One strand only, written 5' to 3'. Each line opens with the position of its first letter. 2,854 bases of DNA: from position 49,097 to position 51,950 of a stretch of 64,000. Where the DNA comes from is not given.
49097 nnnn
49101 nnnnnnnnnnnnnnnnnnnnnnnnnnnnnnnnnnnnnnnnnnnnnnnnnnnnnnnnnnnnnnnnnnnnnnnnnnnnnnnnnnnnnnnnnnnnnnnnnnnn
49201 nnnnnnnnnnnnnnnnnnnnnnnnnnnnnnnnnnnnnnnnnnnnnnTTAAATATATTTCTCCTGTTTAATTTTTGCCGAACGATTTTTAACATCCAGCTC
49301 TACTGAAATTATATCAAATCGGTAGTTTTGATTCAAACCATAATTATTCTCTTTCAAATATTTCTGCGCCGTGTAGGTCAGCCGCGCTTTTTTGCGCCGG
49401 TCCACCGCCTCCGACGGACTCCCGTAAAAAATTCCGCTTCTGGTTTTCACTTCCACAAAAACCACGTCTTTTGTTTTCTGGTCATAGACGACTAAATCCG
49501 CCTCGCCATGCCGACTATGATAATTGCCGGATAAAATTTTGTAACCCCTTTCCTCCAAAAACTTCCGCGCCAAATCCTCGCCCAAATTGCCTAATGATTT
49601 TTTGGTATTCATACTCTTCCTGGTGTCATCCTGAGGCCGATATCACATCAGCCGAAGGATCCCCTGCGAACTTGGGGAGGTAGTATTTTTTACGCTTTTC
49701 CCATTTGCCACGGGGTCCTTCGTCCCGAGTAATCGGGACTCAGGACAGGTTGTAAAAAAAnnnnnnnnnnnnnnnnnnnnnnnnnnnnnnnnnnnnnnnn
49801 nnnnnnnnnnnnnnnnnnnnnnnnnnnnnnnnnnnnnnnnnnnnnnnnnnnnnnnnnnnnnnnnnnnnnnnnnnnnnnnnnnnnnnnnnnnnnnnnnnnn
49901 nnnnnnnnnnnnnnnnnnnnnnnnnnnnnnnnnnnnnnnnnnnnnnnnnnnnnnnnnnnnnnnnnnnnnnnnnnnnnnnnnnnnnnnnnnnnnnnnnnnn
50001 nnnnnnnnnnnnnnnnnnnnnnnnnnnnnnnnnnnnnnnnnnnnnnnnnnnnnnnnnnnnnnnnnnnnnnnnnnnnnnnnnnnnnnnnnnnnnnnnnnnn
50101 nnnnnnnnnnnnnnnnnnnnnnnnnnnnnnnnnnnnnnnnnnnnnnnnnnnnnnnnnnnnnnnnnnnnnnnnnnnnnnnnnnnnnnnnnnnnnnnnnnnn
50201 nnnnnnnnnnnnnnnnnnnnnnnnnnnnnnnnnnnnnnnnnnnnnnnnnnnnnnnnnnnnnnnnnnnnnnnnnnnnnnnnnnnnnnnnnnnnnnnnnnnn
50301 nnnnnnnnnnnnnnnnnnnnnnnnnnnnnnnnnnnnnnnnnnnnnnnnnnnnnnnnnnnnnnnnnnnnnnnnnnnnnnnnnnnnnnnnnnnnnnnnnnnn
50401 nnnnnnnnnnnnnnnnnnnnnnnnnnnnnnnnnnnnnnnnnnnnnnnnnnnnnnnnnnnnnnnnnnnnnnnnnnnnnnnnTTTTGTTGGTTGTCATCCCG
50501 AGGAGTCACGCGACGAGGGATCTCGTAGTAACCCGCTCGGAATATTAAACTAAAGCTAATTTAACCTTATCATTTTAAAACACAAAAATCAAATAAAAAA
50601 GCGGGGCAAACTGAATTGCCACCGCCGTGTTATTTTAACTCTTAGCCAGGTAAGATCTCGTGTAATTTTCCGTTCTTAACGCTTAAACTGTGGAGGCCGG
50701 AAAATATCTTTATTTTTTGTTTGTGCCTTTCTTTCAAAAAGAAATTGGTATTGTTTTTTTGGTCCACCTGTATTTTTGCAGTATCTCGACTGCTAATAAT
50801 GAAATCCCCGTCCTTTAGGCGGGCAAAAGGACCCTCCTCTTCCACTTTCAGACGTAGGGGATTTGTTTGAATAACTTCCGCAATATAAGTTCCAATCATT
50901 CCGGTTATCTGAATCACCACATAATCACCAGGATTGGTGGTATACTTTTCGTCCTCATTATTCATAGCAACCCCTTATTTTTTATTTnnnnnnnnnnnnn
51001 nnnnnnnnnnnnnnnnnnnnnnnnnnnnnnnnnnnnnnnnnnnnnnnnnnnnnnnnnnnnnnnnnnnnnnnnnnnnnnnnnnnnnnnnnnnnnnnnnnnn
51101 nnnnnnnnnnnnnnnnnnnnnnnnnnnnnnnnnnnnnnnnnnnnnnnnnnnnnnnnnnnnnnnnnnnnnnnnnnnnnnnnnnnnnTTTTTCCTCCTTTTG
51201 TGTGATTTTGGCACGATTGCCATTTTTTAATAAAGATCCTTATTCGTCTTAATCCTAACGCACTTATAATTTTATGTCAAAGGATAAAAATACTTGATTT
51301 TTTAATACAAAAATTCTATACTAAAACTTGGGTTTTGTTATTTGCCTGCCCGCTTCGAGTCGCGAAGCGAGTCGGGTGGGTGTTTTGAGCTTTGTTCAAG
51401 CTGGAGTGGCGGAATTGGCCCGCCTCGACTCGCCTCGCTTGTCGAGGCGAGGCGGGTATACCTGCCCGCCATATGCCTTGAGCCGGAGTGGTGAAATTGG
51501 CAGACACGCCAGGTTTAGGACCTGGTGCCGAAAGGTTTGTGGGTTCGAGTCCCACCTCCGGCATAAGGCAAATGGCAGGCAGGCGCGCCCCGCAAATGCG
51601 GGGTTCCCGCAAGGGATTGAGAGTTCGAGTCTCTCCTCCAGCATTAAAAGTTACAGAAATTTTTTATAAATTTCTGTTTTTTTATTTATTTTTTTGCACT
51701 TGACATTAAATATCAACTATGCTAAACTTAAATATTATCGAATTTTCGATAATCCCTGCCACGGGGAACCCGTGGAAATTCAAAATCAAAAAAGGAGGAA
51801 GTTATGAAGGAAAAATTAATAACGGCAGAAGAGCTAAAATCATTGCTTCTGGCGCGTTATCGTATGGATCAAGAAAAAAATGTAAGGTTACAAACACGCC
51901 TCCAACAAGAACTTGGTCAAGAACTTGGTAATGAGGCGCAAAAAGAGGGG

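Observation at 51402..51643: tRNA-Leu(UAG) nested between the two halves of a tRNA-like structure with perfectly complementary acceptor arms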

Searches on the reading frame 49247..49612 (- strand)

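Call 84: search_protein_families(library=pfam, proteins=[window:49247-49612:-], max_evalue=0.001)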
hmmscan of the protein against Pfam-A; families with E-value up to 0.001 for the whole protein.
window:49247-49612:- (121 aa): 2 families
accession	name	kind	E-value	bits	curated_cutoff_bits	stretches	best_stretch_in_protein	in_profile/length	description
PF02021.23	UPF0102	-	7.5e-26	90.8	23.6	1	11-104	1-80/80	Uncharacterised protein family UPF0102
PF08378.17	NERD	-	3.2e-06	28.1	22.1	1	8-82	2-74/111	Nuclease-related domain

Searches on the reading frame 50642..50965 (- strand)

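Call 72: search_protein_families(library=pfam, proteins=[window:50642-50965:-], max_evalue=0.1)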
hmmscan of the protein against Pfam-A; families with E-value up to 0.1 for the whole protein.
window:50642-50965:- (107 aa): 0 families

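Call 73: search_protein_families(library=phrogs, proteins=[window:50642-50965:-], max_evalue=0.1)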
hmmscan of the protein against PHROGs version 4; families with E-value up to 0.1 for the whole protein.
window:50642-50965:- (107 aa): 3 families
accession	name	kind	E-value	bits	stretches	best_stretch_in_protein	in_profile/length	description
phrog_4870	-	unknown function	0.0068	17.3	0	40-78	66-104/121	-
phrog_3188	-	other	0.012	16.4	0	27-80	36-88/96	co-chaperonin GroES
phrog_579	-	unknown function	0.064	14.4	1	24-91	22-84/110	-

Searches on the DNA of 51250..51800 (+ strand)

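Call 8: search_dna_similar(query=window:51330-51700:+, collection=phages, mode=distant)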
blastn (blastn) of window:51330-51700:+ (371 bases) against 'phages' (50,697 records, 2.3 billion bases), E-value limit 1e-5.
Records with a match: 116; places in all: 117; records where one place covers at least 80% of the query: 0.
Best place of each record, by identity: 90-95% 2; 80-90% 82; 60-80% 32.
By first word of the organism name: Vibrio 36; Streptomyces 30; Aeromonas 11; Bacteriophage 6; Lactobacillus 4; Stenotrophomonas 4; uncultured 3; Bacillus 3; Mesorhizobium 2; Erwinia 2; and 10 more.
By host as written in the record: Vibrio harveyi BAA-1116 28; Streptomyces griseus ATCC 10137 15; - 9; Aeromonas salmonicida 7; Streptomyces lividans JI 1326 7; Vibrio campbellii BB120 5; Lactobacillus plantarum 4; Stenotrophomonas maltophilia 4; and 24 more.
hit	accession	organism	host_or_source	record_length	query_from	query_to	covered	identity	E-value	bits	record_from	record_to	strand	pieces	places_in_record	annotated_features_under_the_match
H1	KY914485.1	Aeromonas phage phiA8-29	Aeromonas sp.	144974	155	231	21%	83.5%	5e-12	78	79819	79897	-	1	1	tRNA-Leu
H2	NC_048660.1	Aeromonas phage phiA8-29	Aeromonas sp.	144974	155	231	21%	83.5%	5e-12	78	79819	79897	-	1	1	tRNA-Leu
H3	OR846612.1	Enterococcus phage Efs 1-1-1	Enterococcus faecalis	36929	153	236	23%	76.2%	1e-7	63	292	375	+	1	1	record has no annotation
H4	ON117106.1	Lactiplantibacillus phage Gut-P1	Lactiplantibacillus plantarum ...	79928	158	237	22%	77.8%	1e-7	63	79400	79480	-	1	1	tRNA-Leu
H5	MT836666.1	Bacteriophage sp.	human fecal samples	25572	153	232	22%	77.4%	4e-7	62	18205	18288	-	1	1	record has no annotation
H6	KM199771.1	Mesorhizobium phage vB_MloP_Lo5R7ANS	Mesorhizobium loti R7ANS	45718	149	224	20%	80.5%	3e-9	69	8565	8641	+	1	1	tRNA-Leu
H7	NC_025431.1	Mesorhizobium phage vB_MloP_Lo5R7ANS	Mesorhizobium loti R7ANS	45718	149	224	20%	80.5%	3e-9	69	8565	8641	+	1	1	tRNA-Leu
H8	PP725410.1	Streptomyces phage GiJojo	Streptomyces mirabilis NRRL B-2400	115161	158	228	19%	85.9%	4e-13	81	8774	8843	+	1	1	25: tRNA-Leu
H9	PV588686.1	Streptomyces phage pSt2308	Streptomyces turgidiscabies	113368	158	228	19%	85.9%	4e-13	81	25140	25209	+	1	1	tRNA-Leu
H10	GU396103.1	Aeromonas phage PX29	Aeromonas salmonicida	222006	155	231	21%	78.5%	1e-6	60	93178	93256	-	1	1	tRNA-Leu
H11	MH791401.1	Aeromonas phage AsFcp_2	Aeromonas salmonicida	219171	155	231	21%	78.5%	1e-6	60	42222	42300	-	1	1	none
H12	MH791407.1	Aeromonas phage AsFcp_4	Aeromonas salmonicida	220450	155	231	21%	78.5%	1e-6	60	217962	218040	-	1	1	none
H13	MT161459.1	Aeromonas phage Ahp1_CNU-2021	Aeromonas hydrophila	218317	155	231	21%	78.5%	1e-6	60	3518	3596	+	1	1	tRNA-Leu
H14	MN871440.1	Aeromonas phage AsFcp_1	Aeromonas salmonicida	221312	155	231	21%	78.5%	1e-6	60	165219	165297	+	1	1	record has no annotation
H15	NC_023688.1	Aeromonas phage PX29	Aeromonas salmonicida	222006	155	231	21%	78.5%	1e-6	60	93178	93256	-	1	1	tRNA-Leu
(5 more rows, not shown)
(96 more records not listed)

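Call 48: search_rna_families(source=window, start=51250, end=51800, threshold=evalue, max_evalue=10, show_alignments=4)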
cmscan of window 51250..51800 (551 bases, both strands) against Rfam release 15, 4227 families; matches with E-value up to 10: 12.
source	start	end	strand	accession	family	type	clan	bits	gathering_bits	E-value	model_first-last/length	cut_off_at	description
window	51482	51563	+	RF00005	tRNA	Gene; tRNA;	CL00001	57.7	29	6.6e-12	1-71/71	no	tRNA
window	51290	51399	+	RF03922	MIR2119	Gene; miRNA;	-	22.2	73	2.2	1-188/188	no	MIR2119 microRNA precursor family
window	51482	51562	+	RF01684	mascRNA-menRNA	Gene;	-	17.9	42.5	0.66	1-56/56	no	MALAT1-associated small cytoplasmic RNA/MEN beta RNA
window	51401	51472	+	RF03819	mir-Ro6-3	Gene; miRNA;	-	17.3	79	6.3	1-72/72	no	mir-Ro6-3 microRNA precursor family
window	51352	51389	-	RF01376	CRISPR-DR63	Gene; CRISPR;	CL00015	17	37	7.3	1-37/37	no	CRISPR RNA direct repeat element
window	51598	51638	+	RF01053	Deinococcus_Y_RNA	Gene;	-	15.6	80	5.5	45-85/126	no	Deinococcus radiodurans Y RNA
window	51376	51463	+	RF01761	wcaG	Cis-reg;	-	14.2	42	5.2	1-98/98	no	wcaG RNA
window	51620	51685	+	RF02676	Esr41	Gene; sRNA;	-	14.1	102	5.5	1-74/74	no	Enterohemorrhagic E. coli sRNA 41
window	51619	51635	-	RF04351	Plastid-psbl-rps4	Cis-reg;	-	13.1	68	9.5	9-25/53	no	Plastid-psbl-rps4 3UTR RNA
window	51587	51604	+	RF00195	RsmY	Gene; sRNA;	CL00106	11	57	3.3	101-118/121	no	RsmY RNA family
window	51588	51603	-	RF00195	RsmY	Gene; sRNA;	CL00106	10.1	57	5.8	102-117/121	no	RsmY RNA family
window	51422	51515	-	RF02763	IsrM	Gene; sRNA;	-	8.2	376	7.8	1-329/329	no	IsrM sRNA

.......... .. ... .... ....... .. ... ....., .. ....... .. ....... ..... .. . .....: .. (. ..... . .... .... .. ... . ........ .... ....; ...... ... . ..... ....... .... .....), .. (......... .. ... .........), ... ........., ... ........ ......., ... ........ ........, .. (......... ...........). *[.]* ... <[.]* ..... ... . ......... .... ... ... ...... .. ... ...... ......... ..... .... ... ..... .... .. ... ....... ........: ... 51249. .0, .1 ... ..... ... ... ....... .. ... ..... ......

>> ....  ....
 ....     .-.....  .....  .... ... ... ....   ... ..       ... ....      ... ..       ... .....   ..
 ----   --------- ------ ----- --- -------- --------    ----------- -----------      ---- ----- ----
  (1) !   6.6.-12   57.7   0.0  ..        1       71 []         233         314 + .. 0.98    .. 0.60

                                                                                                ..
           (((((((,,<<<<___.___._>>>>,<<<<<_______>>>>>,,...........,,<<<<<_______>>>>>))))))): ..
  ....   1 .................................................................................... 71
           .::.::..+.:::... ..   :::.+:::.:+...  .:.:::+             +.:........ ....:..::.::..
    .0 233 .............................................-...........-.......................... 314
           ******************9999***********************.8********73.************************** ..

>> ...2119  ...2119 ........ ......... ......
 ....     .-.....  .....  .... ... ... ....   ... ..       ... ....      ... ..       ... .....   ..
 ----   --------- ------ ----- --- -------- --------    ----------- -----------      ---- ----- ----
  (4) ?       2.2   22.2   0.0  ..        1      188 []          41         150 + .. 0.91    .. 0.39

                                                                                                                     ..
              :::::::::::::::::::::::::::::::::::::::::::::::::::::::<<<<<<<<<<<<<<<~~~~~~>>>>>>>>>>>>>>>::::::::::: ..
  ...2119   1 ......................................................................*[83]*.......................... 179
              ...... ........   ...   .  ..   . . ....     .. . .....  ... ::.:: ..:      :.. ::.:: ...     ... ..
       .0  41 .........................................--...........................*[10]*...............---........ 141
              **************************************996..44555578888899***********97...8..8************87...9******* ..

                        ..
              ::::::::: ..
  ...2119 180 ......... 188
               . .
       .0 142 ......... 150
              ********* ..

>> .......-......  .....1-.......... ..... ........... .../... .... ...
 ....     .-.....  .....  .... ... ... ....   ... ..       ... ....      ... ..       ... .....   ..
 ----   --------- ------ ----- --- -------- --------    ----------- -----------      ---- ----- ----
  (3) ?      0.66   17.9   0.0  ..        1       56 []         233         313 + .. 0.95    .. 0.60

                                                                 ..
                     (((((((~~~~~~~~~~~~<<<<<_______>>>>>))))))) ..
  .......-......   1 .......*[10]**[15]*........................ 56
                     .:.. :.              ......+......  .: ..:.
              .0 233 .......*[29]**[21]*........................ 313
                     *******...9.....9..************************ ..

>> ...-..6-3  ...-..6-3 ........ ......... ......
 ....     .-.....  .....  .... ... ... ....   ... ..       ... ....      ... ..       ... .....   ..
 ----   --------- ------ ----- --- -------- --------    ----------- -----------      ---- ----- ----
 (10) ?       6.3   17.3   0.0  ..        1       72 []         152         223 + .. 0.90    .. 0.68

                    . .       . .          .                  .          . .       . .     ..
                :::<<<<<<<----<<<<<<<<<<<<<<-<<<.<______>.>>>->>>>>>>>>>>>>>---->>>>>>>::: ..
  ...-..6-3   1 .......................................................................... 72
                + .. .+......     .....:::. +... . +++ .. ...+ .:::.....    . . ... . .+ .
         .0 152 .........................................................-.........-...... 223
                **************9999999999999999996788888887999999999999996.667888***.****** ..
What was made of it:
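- On tRNA - outer structure 51400-51643: No Rfam tRNA hit for the outer structure even at E <= 10 (call 48).
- On Group I intron in tRNA-Leu: No Intron_gpI hit at E <= 10 (call 48).
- Closest known: Group I introns in bacterial tRNA-Leu genes. Different: No Intron_gpI match was found here even at E <= 10 (call 48), and the insert is in the D loop.
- Tried and rejected: (7) A low-threshold Rfam scan of the locus gave only noise besides the inner tRNA (call 48).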
